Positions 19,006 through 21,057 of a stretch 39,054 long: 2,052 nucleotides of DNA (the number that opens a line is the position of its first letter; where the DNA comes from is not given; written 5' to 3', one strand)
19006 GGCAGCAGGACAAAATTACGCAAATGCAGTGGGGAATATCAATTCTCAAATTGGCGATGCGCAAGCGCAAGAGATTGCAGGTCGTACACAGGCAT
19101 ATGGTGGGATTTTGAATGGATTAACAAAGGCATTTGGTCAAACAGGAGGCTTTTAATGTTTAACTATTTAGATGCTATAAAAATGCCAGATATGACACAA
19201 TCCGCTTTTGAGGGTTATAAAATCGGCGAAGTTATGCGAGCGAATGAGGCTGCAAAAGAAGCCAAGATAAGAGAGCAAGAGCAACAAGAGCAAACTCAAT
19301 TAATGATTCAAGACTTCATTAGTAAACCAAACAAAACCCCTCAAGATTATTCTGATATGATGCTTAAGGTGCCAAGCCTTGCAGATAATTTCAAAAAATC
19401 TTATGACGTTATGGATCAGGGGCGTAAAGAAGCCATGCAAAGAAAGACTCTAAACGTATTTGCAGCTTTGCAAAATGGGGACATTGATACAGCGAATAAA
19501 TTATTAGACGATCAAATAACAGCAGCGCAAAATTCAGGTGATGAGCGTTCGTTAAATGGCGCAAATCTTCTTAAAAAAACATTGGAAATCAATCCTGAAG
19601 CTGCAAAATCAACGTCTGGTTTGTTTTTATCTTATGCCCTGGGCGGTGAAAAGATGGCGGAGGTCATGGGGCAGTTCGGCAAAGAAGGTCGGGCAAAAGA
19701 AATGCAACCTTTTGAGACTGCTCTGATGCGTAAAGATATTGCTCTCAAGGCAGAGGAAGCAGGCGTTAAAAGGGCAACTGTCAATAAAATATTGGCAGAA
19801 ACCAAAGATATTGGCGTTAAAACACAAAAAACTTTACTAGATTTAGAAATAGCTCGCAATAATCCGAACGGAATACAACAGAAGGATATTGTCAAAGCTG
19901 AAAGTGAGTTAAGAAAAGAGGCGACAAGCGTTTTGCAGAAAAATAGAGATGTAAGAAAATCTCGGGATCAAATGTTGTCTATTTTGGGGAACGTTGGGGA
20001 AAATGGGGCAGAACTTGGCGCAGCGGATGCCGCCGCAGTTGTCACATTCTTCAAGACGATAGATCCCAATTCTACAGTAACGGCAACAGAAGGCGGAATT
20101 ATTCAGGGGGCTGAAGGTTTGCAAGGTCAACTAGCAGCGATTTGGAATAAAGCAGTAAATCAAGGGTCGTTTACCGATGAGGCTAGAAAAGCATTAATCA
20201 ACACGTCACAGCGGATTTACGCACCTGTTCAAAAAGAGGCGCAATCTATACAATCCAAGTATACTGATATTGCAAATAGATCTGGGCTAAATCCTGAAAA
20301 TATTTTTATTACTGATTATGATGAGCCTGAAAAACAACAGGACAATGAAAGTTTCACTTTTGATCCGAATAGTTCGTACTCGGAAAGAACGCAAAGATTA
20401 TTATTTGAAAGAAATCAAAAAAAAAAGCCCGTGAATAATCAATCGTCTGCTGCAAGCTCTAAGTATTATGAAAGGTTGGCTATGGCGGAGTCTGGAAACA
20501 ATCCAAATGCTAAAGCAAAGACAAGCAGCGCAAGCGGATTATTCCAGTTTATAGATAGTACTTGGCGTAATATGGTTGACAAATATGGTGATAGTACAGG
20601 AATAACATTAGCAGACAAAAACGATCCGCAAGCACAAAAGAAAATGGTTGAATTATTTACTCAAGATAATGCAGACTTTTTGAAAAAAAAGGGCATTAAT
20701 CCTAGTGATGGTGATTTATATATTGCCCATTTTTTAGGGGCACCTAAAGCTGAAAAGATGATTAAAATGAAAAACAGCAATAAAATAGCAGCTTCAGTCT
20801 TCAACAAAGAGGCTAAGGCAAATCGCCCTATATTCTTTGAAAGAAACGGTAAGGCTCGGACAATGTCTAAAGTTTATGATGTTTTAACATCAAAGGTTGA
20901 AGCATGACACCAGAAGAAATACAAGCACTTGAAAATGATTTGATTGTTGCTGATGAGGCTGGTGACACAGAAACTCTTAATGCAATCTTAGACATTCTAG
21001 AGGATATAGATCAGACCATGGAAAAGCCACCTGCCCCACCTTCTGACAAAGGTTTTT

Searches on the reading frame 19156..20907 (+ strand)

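Call 11: search_protein_families(library=phrogs, proteins=[window:19156-20907:+], max_evalue=0.00001)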
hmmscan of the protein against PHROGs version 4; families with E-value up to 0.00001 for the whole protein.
window:19156-20907:+ (583 aa): 3 families
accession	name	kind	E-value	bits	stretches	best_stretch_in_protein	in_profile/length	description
phrog_4067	-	other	4.6e-34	119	1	428-582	678-833/980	transglycosylase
phrog_3201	-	tail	7.3e-30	104.5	1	441-582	2042-2186/2408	tail fiber protein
phrog_22520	-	unknown function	4.8e-15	56.7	1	434-540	22-119/330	-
